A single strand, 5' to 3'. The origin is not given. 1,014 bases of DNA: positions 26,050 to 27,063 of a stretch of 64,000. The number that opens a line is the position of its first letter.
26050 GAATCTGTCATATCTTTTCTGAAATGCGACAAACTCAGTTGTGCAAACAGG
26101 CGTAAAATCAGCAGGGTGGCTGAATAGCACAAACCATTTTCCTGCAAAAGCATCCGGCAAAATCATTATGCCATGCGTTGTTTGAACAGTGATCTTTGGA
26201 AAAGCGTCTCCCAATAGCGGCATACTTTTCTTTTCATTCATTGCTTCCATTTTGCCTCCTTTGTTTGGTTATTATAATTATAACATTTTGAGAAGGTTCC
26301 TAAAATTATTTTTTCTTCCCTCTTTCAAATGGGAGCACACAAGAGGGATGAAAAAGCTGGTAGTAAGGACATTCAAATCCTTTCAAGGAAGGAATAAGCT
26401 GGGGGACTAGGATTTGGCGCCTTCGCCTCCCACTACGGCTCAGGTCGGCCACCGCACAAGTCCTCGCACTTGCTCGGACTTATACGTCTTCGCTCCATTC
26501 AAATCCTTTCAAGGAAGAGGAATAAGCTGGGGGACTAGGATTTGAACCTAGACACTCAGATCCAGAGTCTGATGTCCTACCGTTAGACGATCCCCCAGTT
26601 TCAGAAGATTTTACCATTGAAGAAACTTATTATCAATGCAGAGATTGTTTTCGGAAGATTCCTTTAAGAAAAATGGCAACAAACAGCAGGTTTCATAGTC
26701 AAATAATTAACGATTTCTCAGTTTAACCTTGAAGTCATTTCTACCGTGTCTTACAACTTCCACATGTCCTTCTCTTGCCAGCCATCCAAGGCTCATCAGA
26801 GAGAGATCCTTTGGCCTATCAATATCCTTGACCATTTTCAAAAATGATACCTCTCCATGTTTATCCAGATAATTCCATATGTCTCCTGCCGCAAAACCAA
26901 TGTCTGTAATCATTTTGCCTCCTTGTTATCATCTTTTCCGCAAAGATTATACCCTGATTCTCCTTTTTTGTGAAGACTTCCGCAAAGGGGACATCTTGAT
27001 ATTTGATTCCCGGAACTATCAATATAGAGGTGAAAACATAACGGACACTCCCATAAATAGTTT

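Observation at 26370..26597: tRNA-Gln(CUG) with a 47/49-bp direct repeat of its 3' end plus flank, bracketing a 79-bp GC-rich island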

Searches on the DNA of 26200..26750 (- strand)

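Call 4: search_rna_families(source=window, start=26200, end=26750, threshold=evalue, max_evalue=10, show_alignments=4)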
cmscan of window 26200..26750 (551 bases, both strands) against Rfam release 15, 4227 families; matches with E-value up to 10: 14.
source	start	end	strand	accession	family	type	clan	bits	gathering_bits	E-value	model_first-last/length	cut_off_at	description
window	26527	26597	-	RF00005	tRNA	Gene; tRNA;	CL00001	63.1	29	2.2e-13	1-71/71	no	tRNA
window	26309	26356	+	RF03872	MIR6426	Gene; miRNA;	-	19.4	96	0.39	1-84/84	no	MIR6426 microRNA precursor family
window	26529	26596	+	RF00996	mir-631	Gene; miRNA;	-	18.4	59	1.9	1-73/73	no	mir-631 microRNA precursor family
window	26310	26355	-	RF03872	MIR6426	Gene; miRNA;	-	17.5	96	1.3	1-84/84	no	MIR6426 microRNA precursor family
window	26261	26409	-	RF01971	RMST_10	Gene; lncRNA;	-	17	55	2.4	1-154/154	no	Rhabdomyosarcoma 2 associated transcript conserved region 10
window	26297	26371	-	RF03911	mir-1910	Gene; miRNA;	-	16.9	70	0.96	1-80/80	no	mir-1910 microRNA precursor family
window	26303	26358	-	RF00736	mir-320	Gene; miRNA;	-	16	55.5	0.88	1-76/76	no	mir-320 microRNA precursor family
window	26209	26293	-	RF00320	snoZ185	Gene; snRNA; snoRNA; CD-box;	-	16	50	1.7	1-86/86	no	Small nucleolar RNA Z185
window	26309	26356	-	RF03578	mir-3910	Gene; miRNA;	-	15.6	95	4.5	1-82/82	no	mir-3910 microRNA precursor family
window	26532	26571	+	RF01634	ceN44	Gene; snRNA; snoRNA; CD-box;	-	14.8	70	4.6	1-74/74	no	Caenorhabditis snoRNA ceN44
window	26598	26623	+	RF01337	CRISPR-DR24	Gene; CRISPR;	-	14.4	35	7.3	1-30/30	no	CRISPR RNA direct repeat element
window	26300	26335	-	RF01100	PK-BYV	Cis-reg;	-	14.3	50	3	1-40/40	no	3'-terminal pseudoknot in BYV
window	26307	26362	+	RF00736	mir-320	Gene; miRNA;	-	13.7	55.5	4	1-76/76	no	mir-320 microRNA precursor family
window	26279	26373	+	RF02590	Spy1186876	Gene; sRNA;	-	12.1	208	4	1-243/243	no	S. pyogenes small RNA 1186876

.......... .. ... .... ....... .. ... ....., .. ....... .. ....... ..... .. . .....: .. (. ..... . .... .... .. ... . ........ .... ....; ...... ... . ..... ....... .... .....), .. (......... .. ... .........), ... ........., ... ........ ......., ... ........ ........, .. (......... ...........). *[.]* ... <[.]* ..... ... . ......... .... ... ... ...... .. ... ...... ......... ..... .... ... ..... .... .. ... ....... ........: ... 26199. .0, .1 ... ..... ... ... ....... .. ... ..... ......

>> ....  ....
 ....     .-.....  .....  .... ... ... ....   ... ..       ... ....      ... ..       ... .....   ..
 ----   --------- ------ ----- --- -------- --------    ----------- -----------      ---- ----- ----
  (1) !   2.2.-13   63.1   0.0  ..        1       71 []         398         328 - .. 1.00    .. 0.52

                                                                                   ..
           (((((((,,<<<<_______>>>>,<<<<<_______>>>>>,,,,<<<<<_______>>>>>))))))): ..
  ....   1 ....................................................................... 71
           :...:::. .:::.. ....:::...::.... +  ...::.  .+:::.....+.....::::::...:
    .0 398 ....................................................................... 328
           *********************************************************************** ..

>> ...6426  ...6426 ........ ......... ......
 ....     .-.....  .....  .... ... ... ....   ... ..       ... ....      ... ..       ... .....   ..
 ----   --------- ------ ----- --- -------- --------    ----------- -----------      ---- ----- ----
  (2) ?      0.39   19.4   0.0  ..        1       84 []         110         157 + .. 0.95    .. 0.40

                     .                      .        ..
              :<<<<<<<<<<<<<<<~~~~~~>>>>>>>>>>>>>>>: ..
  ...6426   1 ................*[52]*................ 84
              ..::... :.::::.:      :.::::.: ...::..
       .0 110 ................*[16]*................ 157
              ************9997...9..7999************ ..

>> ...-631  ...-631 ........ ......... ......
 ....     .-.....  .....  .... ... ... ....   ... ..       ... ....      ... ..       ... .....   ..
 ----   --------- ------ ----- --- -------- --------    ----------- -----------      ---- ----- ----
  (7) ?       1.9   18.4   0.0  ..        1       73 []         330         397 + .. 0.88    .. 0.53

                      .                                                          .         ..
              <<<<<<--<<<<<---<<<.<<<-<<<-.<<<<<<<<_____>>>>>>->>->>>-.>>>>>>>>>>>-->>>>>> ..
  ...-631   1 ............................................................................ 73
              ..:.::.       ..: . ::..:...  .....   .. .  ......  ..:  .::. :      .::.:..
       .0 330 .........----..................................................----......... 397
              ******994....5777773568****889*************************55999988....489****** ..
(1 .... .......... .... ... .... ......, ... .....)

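Call 54: build_rna_model(alignment_id=A1, structure=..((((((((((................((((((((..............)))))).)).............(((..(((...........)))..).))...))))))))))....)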
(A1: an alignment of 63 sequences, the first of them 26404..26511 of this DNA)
Model R1 built from alignment A1 (63 sequences, 117 columns); structure: as given.
model positions 108; base pairs 24; branch points 1; effective number of sequences 1.92; information 0.589 bits per position. Calibrated on 0.2 Mb of random sequence (short: E-values are rough).
structure used (alignment columns):
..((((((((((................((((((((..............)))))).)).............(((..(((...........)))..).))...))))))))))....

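Call 55: search_with_rna_model(model_id=R1, sources=[window, L005, L007, L009, L010, L011, L012, L013, L014, L015, L016, L017, L018, L019, L020, L021, L022, L023, L024, L025, L026, L027, L028, L029, L030, L031, L032, L033, L034, L035, L036, L037, L038, L039, L040, L041, L042, L043, L044, L045, L046, L047, L048, L049, L050, L051, L052, L053, L054, L055, L056, L057, L058, L059, L060, L061, L062, L063, L064, L065, L066, L067, L068, L069], max_evalue=1)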
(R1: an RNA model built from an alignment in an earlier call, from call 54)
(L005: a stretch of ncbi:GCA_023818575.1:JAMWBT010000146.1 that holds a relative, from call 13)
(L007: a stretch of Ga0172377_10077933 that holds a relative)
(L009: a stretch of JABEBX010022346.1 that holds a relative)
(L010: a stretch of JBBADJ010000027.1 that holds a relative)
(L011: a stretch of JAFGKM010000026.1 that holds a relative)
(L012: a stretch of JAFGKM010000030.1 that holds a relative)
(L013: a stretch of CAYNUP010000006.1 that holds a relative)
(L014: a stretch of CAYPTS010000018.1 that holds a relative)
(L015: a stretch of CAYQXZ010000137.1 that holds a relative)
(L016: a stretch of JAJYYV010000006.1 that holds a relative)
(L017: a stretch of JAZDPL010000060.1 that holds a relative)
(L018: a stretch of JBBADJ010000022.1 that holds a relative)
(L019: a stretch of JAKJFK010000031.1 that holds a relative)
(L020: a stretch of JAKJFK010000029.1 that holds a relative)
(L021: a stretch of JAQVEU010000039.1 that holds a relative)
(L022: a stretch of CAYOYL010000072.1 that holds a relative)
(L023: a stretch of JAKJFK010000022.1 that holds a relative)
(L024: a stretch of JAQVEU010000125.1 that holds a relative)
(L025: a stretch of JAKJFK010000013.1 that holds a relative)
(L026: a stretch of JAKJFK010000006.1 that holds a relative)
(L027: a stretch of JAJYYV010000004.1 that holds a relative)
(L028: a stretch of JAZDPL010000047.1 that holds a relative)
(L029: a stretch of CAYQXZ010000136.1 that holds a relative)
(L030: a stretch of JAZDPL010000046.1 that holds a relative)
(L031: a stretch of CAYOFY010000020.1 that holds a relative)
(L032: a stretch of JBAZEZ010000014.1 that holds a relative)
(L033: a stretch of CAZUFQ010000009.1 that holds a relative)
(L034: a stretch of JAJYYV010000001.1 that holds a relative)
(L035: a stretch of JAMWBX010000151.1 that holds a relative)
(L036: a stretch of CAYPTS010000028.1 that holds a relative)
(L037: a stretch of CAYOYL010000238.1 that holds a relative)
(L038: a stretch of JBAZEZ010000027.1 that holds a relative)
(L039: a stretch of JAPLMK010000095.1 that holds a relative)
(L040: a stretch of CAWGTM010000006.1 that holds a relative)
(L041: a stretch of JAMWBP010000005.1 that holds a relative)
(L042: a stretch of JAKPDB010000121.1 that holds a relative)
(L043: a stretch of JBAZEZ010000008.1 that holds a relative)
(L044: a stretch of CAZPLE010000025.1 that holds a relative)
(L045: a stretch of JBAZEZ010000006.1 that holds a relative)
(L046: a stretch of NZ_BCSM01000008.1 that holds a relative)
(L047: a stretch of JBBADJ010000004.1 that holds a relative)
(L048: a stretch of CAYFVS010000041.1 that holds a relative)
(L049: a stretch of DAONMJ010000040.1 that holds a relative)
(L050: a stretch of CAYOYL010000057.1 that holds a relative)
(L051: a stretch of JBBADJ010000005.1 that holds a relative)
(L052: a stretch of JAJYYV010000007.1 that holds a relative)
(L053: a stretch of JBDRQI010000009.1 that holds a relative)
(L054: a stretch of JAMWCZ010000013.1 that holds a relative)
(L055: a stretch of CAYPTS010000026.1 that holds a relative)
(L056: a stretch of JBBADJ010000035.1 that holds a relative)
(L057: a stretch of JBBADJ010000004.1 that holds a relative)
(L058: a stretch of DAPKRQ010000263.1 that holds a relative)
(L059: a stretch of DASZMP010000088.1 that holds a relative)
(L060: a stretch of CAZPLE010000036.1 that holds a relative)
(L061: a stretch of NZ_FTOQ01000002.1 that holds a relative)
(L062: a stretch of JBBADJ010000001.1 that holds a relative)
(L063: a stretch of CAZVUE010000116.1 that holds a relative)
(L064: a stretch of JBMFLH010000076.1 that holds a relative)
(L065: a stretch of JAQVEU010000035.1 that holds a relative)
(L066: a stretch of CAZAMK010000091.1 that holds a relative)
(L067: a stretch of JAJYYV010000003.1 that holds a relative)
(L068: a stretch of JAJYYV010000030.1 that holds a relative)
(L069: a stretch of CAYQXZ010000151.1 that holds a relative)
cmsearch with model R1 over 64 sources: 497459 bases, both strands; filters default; matches with E-value up to 1: 89.
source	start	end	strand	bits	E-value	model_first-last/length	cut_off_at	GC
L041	2155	2262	+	120.7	1.2e-31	1-108/108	no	0.64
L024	2808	2915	+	120.1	1.7e-31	1-108/108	no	0.58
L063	3522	3629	-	117.4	9.9e-31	1-108/108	no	0.59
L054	3889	3996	-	115.3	4.1e-30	1-108/108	no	0.59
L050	5343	5450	-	115.3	4.1e-30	1-108/108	no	0.58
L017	4527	4635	-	114.1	8.9e-30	1-108/108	no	0.59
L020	5209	5318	-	112.8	2.1e-29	1-108/108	no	0.67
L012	193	301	-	112.6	2.5e-29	1-108/108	no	0.58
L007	29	137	+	111.9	3.9e-29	1-108/108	no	0.61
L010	56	164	+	111.9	3.9e-29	1-108/108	no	0.61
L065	3495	3602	-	111.9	4e-29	1-108/108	no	0.57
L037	6016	6124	-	111.1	6.7e-29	1-108/108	no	0.6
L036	1393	1501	-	110.9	7.9e-29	1-108/108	no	0.61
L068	851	958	+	110.8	8.2e-29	1-108/108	no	0.58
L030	2465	2572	-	110.7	8.6e-29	1-108/108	no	0.59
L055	2933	3041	+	110.3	1.1e-28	1-108/108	no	0.6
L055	3066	3174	+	110.3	1.1e-28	1-108/108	no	0.6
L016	5922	6029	+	110.2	1.2e-28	1-108/108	no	0.61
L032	5449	5559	-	109.6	1.9e-28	1-108/108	no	0.61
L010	181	289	+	109.1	2.6e-28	1-108/108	no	0.61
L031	3675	3784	-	108.1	5.1e-28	1-108/108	no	0.62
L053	4848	4957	+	107.9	5.5e-28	1-108/108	no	0.62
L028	3614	3721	+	107.9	5.7e-28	1-108/108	no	0.61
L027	2557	2664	+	107.9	5.8e-28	1-108/108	no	0.56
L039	1110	1219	+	107.7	6.4e-28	1-108/108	no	0.62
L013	7380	7487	-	107.3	8.5e-28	1-108/108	no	0.59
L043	4738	4847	-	107.2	9.2e-28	1-108/108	no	0.64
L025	7700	7809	-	106.5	1.4e-27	1-108/108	no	0.66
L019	1307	1417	-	106.4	1.6e-27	1-108/108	no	0.64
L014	291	398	+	106.3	1.7e-27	1-108/108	no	0.59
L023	4800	4909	-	105.9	2.1e-27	1-108/108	no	0.69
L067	4253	4361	+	105.9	2.1e-27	1-108/108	no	0.61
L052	7514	7621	+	105.4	3e-27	1-108/108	no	0.57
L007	154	262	+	105.3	3.3e-27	1-108/108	no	0.61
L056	96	204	+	105.3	3.3e-27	1-108/108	no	0.61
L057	2559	2668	-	105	4e-27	1-108/108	no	0.6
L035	2042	2150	-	104.9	4.1e-27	1-108/108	no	0.62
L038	7429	7537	-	104.2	6.6e-27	1-108/108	no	0.67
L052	2977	3084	-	103.9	8.1e-27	1-108/108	no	0.58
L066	3439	3546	+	103.1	1.4e-26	1-108/108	no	0.62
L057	2688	2797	-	102.1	2.7e-26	1-108/108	no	0.58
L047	3802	3910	+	101.7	3.6e-26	1-108/108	no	0.57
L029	5184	5291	+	101.5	4.1e-26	1-108/108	no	0.56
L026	5071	5181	+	101.5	4.1e-26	1-108/108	no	0.6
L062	5727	5835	+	101.1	5.4e-26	1-108/108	no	0.63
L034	3745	3854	+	101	5.5e-26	1-108/108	no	0.58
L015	1320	1427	+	100.9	5.9e-26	1-108/108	no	0.56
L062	5869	5980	+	100.7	6.9e-26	1-108/108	no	0.64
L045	3909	4020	+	97.2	7.2e-25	1-108/108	no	0.63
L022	7473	7581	+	95.6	2.1e-24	1-108/108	no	0.62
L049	5290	5404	+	95.5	2.1e-24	1-108/108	no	0.61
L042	2727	2834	-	95.3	2.4e-24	1-108/108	no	0.61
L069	71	178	+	94.6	4.1e-24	1-108/108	no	0.66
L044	218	322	-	92.7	1.4e-23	1-108/108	no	0.64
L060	4549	4652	-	92.4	1.7e-23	1-108/108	no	0.59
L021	2034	2141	+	90.4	6.4e-23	1-108/108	no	0.53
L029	4666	4773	+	90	8.7e-23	1-108/108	no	0.67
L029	4914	5021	+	90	8.7e-23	1-108/108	no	0.67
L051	117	224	-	89.7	1e-22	1-108/108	no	0.59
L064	797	903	-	89.2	1.5e-22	1-108/108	no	0.62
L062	6017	6125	+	89.1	1.5e-22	1-108/108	no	0.6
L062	6316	6424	+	89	1.6e-22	1-108/108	no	0.61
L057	2817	2926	-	89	1.7e-22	1-108/108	no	0.58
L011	6947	7055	+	88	3.2e-22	1-108/108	no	0.65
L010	306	415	+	86.4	9.7e-22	1-108/108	no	0.61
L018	1756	1863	-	85.5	1.8e-21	1-108/108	no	0.56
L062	6166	6275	+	85.3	2e-21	1-108/108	no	0.61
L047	3926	4032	+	83.3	7.6e-21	1-108/108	no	0.59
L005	3403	3510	+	82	1.7e-20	1-108/108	no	0.56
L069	3749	3857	+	80.2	5.8e-20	1-108/108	no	0.64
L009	1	84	-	76.5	6.6e-19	1-84/108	3'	0.57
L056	1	79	+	70.6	3.5e-17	30-108/108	5'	0.67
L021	2184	2290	+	61.2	1.8e-14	1-108/108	no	0.45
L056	2970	3041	+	60.7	2.5e-14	1-71/108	3'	0.58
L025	7490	7671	-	58.1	1.5e-13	1-108/108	no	0.59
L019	1109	1289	-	45.9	4.7e-10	1-108/108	no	0.55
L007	280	375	+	43.8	1.9e-09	1-108/108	no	0.53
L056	222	317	+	43.8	1.9e-09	1-108/108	no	0.53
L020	5110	5190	-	39.8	2.8e-08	1-108/108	no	0.58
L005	3529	3598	+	33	2.5e-06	1-70/108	3'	0.53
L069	3452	3502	-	20.5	0.01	1-108/108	no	0.57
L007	3028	3062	+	18.9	0.03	1-34/108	3'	0.46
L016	6054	6139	+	16.5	0.15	1-108/108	no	0.38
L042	2626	2706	-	15.9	0.22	1-108/108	no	0.38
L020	4967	4989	-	15.7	0.26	69-91/108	no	0.78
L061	3074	3174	+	14.4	0.63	1-108/108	no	0.69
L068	979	1115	+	14.3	0.65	1-108/108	no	0.37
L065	3424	3467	-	14.3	0.65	1-108/108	no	0.45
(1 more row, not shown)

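Call 76: search_with_rna_model(model_id=R1, sources=[L070, L071, L072, L073, L074, L075, L076], max_evalue=1, show_alignments=1)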
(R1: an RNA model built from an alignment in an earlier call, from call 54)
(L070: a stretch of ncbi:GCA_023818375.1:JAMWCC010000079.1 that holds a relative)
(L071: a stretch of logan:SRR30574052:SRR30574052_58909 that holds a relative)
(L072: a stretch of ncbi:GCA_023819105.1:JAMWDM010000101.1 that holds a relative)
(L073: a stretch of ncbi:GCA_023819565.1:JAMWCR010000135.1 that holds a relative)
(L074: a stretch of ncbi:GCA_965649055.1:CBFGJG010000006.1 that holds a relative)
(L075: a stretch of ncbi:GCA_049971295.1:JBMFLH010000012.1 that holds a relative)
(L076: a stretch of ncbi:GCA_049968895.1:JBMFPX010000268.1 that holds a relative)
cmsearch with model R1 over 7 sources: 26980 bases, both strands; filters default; matches with E-value up to 1: 2.
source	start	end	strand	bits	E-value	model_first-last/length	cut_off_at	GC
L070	2186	2357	+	52.2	4e-13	1-108/108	no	0.52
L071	11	117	+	21.7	0.00026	1-108/108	no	0.54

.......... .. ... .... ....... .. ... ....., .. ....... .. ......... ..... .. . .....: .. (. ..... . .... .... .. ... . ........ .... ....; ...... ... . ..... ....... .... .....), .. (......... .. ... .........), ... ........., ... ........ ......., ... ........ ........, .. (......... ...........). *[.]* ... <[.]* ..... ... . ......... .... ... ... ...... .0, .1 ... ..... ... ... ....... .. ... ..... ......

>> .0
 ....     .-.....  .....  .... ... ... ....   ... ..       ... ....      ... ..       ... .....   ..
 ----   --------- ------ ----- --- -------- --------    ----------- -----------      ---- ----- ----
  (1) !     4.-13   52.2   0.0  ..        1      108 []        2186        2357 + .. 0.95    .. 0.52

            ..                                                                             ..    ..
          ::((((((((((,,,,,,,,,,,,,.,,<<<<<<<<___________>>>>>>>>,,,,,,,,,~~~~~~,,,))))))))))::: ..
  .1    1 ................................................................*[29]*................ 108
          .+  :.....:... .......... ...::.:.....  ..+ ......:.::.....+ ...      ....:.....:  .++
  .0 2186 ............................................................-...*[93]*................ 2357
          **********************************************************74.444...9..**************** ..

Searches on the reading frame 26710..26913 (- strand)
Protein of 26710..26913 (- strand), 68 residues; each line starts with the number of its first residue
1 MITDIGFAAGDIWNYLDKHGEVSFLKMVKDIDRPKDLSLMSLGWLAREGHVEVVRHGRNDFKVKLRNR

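Call 13: find_encoding_contigs(protein=window:26710-26913:-, flank=3000, max_places=10)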
Protein window:26710-26913:- (68 aa): 3 contigs read that carry it; 3 places shown.
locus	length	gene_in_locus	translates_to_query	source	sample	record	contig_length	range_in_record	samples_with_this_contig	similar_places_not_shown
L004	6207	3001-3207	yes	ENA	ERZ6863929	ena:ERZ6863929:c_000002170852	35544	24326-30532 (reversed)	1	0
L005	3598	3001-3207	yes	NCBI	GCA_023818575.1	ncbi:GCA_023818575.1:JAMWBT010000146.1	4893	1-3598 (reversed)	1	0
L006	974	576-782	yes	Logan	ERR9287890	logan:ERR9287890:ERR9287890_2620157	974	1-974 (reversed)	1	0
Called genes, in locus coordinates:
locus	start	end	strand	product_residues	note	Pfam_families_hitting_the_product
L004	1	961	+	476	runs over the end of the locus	PF00593:TonB_dep_Rec_b-barrel (faint)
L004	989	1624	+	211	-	PF01618:MotA_ExbB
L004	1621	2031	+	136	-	PF02472:ExbD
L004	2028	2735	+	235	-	PF03544:TonB_C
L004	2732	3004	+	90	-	-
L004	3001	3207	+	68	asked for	PF10771:DUF2582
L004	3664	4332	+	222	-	PF00578:AhpC-TSA, PF08534:Redoxin, PF10417:1-cysPrx_C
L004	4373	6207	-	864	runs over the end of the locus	PF13620:CarboxypepD_reg, PF13715:CarbopepD_reg_2, PF16656:Pur_ac_phosph_N (faint), PF25788:Ig_Rha78A_N (faint)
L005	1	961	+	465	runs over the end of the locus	PF00593:TonB_dep_Rec_b-barrel (faint)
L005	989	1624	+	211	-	PF01618:MotA_ExbB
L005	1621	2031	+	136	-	PF02472:ExbD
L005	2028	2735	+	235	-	PF03544:TonB_C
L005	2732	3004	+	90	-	-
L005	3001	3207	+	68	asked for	PF10771:DUF2582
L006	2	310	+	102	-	?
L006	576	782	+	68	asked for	PF10771:DUF2582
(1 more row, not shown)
